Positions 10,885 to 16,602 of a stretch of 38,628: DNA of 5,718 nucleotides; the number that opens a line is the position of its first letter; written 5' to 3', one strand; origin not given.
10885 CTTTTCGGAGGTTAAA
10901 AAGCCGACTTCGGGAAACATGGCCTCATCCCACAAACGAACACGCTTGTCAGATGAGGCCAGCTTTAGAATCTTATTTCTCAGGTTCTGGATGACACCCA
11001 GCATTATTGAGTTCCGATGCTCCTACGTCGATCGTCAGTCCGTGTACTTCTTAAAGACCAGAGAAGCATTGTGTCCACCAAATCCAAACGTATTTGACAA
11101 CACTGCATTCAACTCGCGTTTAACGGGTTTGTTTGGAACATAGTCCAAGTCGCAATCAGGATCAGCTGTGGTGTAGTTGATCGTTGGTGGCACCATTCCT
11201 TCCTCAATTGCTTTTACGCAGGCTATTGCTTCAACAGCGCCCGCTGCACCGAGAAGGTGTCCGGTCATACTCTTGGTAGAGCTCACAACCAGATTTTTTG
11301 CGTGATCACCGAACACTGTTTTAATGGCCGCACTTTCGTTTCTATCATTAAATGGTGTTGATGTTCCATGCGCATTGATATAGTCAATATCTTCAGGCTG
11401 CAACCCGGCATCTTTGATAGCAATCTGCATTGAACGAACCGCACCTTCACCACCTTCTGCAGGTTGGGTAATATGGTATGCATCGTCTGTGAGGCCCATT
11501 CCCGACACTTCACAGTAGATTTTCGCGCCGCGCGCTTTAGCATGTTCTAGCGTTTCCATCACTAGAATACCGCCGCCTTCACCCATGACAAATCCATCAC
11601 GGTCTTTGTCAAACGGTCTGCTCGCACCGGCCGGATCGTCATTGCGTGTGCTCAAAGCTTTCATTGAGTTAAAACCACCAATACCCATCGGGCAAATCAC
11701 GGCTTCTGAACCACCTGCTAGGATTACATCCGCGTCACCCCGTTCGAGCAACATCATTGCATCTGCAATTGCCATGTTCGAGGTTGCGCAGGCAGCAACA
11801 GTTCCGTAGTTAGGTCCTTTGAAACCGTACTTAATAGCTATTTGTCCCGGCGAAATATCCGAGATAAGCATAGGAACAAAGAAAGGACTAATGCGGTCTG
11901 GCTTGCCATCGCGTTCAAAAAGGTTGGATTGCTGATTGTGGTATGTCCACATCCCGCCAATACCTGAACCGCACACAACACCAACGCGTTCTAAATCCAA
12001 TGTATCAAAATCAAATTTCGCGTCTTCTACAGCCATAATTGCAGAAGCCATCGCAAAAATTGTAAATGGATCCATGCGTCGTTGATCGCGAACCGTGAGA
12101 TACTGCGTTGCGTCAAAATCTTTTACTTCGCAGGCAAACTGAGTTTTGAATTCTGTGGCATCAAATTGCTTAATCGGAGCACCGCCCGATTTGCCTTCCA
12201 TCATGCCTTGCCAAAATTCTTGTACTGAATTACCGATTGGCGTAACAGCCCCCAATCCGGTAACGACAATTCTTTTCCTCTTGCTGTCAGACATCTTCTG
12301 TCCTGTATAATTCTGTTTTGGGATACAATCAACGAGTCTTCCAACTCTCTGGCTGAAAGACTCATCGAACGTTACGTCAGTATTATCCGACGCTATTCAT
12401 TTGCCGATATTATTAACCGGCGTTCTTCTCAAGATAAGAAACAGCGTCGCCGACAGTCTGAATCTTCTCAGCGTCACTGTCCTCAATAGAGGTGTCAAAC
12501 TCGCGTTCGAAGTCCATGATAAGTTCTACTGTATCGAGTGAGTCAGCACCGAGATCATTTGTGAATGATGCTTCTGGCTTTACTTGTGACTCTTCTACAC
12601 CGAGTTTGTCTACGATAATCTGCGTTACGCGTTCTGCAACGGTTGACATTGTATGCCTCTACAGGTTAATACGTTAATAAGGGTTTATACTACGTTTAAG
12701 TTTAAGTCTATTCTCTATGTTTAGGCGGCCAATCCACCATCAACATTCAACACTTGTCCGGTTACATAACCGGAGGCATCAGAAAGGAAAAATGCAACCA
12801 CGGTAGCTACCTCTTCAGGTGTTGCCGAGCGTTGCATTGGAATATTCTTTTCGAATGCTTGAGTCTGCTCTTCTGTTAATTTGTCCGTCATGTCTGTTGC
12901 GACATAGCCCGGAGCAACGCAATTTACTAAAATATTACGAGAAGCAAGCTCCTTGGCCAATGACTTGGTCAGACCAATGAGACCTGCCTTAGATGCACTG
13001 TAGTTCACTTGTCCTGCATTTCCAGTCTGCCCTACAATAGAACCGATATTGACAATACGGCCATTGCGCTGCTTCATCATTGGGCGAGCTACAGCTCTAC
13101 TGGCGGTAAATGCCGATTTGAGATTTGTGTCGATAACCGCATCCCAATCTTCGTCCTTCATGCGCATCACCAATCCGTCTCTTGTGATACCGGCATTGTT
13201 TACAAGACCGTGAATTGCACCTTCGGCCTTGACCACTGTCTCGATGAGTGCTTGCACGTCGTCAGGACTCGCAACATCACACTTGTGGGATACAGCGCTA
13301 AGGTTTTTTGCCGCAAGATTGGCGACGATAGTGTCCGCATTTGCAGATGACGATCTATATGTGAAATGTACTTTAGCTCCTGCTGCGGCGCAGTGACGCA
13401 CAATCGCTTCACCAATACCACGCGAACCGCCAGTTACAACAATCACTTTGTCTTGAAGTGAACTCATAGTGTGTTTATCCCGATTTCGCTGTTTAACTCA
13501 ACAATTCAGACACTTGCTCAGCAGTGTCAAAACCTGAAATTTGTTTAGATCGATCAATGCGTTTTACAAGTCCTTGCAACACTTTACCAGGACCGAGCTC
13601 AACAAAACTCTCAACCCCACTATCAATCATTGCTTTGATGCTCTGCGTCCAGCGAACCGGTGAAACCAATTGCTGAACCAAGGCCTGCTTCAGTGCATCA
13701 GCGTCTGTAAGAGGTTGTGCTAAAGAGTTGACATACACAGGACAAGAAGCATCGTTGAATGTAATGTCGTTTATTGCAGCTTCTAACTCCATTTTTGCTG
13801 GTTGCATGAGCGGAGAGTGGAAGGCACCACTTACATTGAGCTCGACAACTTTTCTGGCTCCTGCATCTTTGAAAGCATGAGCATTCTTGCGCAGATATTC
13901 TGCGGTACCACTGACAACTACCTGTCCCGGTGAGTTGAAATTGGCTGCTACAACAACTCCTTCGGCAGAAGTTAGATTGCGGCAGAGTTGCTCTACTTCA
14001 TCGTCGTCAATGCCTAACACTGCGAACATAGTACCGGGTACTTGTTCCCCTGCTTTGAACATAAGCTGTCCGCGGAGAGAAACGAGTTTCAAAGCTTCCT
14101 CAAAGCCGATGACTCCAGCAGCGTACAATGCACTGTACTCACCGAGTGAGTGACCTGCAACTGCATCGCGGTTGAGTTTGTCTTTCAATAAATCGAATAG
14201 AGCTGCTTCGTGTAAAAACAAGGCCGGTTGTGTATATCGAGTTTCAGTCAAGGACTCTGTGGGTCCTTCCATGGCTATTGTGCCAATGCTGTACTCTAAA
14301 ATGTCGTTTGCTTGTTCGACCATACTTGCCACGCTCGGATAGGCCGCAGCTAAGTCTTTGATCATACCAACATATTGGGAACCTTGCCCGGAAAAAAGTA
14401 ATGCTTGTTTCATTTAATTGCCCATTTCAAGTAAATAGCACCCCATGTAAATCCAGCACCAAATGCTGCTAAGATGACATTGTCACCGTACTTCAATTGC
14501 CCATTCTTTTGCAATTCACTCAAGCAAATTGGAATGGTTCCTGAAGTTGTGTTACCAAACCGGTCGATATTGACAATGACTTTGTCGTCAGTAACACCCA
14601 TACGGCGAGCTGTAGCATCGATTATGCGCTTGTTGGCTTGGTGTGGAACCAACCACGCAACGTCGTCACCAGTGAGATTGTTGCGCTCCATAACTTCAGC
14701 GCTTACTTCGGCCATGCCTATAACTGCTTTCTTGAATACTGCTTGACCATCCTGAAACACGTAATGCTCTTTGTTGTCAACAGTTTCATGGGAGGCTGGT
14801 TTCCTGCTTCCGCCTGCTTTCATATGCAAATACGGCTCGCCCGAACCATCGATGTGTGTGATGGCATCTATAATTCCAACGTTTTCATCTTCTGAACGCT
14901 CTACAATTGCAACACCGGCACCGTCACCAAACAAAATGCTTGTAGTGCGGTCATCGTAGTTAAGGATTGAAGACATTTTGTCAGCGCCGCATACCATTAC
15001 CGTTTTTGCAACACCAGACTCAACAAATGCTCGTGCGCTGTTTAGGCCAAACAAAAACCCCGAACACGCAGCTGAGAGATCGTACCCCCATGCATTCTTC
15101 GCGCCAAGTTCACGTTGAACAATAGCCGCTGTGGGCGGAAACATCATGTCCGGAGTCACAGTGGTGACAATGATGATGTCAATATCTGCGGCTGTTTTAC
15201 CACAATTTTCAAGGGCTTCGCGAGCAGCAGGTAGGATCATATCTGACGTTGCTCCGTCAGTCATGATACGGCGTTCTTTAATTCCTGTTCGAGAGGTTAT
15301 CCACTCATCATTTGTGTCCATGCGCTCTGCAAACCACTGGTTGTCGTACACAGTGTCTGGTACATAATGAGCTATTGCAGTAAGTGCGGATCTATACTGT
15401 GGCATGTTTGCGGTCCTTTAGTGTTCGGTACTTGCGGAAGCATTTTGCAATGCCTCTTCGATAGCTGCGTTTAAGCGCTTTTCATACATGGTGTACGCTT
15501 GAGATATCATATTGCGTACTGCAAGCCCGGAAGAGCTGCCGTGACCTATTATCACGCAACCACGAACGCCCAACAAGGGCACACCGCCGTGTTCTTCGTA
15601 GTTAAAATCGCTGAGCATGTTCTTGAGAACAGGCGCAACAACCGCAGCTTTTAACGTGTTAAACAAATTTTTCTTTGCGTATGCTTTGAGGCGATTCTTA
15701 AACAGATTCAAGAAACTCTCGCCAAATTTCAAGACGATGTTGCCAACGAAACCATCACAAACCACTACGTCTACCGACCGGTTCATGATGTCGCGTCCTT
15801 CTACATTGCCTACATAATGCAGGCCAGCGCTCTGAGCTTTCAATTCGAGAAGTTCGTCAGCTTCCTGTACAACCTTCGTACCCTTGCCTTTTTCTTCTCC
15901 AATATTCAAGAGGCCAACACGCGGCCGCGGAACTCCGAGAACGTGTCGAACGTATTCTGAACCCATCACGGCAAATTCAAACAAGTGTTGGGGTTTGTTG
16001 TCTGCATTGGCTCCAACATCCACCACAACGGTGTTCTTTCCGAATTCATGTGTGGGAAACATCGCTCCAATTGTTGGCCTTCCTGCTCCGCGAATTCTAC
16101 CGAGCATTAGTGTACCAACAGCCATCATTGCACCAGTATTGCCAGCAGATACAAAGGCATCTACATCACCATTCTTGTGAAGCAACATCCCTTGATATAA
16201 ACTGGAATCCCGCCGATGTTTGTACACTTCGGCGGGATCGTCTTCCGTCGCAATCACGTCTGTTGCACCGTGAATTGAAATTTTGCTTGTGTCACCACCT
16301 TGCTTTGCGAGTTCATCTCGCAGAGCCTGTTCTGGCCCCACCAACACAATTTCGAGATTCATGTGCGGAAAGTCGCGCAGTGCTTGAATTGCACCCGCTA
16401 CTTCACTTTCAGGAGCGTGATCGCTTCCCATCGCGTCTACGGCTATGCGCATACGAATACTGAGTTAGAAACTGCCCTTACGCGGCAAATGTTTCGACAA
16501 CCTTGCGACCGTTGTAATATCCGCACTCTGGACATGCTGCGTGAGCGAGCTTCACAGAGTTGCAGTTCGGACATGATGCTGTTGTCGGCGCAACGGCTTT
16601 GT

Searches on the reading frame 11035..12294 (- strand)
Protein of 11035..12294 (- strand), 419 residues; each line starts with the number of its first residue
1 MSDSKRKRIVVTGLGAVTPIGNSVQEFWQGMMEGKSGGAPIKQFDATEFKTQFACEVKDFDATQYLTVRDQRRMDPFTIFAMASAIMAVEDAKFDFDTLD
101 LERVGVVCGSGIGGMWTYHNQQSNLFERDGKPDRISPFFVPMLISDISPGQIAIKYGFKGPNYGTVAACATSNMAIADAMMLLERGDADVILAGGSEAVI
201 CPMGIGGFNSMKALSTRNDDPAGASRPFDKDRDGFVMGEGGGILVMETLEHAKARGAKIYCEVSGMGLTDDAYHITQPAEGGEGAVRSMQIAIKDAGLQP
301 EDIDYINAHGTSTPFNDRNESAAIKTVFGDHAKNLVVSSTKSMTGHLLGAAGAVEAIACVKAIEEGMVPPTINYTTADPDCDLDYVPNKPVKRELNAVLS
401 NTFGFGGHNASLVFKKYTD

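Call 29: search_protein_families(library=pfam, proteins=[window:11035-12294:-], max_evalue=0.00001)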
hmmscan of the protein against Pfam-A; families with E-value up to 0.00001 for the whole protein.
window:11035-12294:- (419 aa): 2 families
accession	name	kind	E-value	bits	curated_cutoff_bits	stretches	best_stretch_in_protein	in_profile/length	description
PF00109.32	ketoacyl-synt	-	9.1e-58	196.3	20.8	1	7-252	2-252/252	Beta-ketoacyl synthase, N-terminal domain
PF02801.28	Ketoacyl-synt_C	-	4.6e-41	140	20.8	1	260-374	1-118/119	Beta-ketoacyl synthase, C-terminal domain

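Call 44: list_cluster_members(proteins=[window:11035-12294:-, window:12721-13467:-, window:13493-14413:-, window:14410-15405:-, window:15418-16452:-, window:6033-7058:+, window:24582-27833:-, window:10189-11004:-, window:38050-38559:+, window:37433-38041:+])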
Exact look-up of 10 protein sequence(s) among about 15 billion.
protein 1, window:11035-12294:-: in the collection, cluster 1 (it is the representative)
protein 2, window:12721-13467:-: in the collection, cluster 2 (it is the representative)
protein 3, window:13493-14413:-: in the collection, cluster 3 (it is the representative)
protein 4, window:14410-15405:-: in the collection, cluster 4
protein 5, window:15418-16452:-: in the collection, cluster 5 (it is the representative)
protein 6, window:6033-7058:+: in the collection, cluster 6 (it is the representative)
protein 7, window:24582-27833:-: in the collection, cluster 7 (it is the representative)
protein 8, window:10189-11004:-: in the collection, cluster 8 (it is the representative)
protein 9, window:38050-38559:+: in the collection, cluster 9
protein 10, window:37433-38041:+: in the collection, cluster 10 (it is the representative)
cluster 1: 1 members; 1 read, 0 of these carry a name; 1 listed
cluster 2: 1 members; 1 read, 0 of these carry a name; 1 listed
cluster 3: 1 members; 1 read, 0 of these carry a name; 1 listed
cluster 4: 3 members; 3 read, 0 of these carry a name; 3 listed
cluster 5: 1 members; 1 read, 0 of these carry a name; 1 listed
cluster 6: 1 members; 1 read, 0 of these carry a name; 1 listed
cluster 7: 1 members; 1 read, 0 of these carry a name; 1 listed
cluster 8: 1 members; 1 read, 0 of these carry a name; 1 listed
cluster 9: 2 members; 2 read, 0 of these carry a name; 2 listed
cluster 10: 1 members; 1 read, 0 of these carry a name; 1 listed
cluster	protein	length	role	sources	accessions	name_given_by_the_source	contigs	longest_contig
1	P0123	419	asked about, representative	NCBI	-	-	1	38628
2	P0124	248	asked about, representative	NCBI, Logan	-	-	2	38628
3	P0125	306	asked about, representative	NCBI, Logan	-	-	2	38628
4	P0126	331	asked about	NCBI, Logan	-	-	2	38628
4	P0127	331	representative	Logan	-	-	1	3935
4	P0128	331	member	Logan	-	-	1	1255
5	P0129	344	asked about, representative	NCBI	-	-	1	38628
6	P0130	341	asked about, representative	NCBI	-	-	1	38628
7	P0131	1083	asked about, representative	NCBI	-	-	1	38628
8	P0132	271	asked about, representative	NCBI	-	-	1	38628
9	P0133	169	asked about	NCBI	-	-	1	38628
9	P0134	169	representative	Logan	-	-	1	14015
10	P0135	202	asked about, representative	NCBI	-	-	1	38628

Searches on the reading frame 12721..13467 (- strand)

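Call 29: search_protein_families(library=pfam, proteins=[window:12721-13467:-], max_evalue=0.00001)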
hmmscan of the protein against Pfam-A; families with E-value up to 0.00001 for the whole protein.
window:12721-13467:- (248 aa): 3 families
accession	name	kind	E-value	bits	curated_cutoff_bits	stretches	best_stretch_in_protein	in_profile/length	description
PF13561.12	adh_short_C2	-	1.2e-68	231.6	27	1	16-246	6-235/236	Enoyl-(Acyl carrier protein) reductase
PF00106.31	adh_short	-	2.9e-62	210.1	26.6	1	7-201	1-194/195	short chain dehydrogenase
PF08659.16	KR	-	2.4e-22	80.2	22.6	1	9-167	3-160/180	KR domain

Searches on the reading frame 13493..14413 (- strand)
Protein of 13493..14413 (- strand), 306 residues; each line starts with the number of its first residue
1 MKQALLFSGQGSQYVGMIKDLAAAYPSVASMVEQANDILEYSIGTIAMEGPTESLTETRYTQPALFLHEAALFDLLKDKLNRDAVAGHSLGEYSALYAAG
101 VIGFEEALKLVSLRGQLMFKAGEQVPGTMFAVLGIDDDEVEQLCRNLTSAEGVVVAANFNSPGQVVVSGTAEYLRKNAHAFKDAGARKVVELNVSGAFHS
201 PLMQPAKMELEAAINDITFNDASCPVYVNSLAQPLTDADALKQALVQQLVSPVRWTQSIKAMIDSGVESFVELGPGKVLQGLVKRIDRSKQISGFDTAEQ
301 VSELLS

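Call 30: search_protein_families(library=pfam, proteins=[window:13493-14413:-], max_evalue=0.00001)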
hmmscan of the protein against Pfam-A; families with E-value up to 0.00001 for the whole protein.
window:13493-14413:- (306 aa): 1 family
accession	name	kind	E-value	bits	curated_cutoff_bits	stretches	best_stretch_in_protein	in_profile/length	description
PF00698.26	Acyl_transf_1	-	6.6e-43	147.8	32.7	1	6-289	3-281/319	Acyl transferase domain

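Call 46: find_encoding_contigs(protein=window:13493-14413:-, flank=8000, max_places=10)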
Protein window:13493-14413:- (306 aa): 2 contigs read that carry it; 1 place shown.
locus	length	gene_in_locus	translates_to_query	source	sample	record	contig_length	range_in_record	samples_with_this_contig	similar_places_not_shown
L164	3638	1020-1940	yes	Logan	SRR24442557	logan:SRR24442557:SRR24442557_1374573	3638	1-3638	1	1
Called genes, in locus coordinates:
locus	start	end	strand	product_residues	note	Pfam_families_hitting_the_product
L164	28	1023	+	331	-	PF08545:ACP_syn_III, PF08541:ACP_syn_III_C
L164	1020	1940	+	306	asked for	PF00698:Acyl_transf_1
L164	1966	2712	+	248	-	PF00106:adh_short, PF08659:KR, PF01370:Epimerase (faint), PF13561:adh_short_C2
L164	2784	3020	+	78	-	PF00550:PP-binding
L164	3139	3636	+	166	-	?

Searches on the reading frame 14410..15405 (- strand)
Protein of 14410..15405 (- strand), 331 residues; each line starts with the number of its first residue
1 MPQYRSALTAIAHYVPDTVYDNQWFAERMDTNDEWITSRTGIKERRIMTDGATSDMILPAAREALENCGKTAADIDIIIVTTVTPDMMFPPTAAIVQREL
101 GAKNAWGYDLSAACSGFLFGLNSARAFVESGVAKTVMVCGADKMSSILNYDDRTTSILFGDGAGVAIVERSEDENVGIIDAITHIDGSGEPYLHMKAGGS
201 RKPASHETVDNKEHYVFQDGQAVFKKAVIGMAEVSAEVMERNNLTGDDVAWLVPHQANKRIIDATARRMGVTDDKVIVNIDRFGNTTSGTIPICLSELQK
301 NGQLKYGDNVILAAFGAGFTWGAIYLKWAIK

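Call 30: search_protein_families(library=pfam, proteins=[window:14410-15405:-], max_evalue=0.00001)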
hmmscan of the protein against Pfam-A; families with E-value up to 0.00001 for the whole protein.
window:14410-15405:- (331 aa): 2 families
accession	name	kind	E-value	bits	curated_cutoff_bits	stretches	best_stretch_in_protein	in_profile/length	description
PF08541.16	ACP_syn_III_C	-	6.2e-35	119.7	26.6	1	239-328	1-90/90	3-Oxoacyl-[acyl-carrier-protein (ACP)] synthase III C terminal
PF08545.16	ACP_syn_III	-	1.1e-27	96.1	24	1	108-187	1-80/80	3-Oxoacyl-[acyl-carrier-protein (ACP)] synthase III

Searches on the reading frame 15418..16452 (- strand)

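Call 30: search_protein_families(library=pfam, proteins=[window:15418-16452:-], max_evalue=0.00001)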
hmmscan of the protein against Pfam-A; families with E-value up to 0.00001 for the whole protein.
window:15418-16452:- (344 aa): 1 family
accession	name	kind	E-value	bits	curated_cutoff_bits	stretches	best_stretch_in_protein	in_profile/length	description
PF02504.20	FA_synthesis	-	1.1e-97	327.5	29.1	1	1-326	1-320/324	Fatty acid synthesis protein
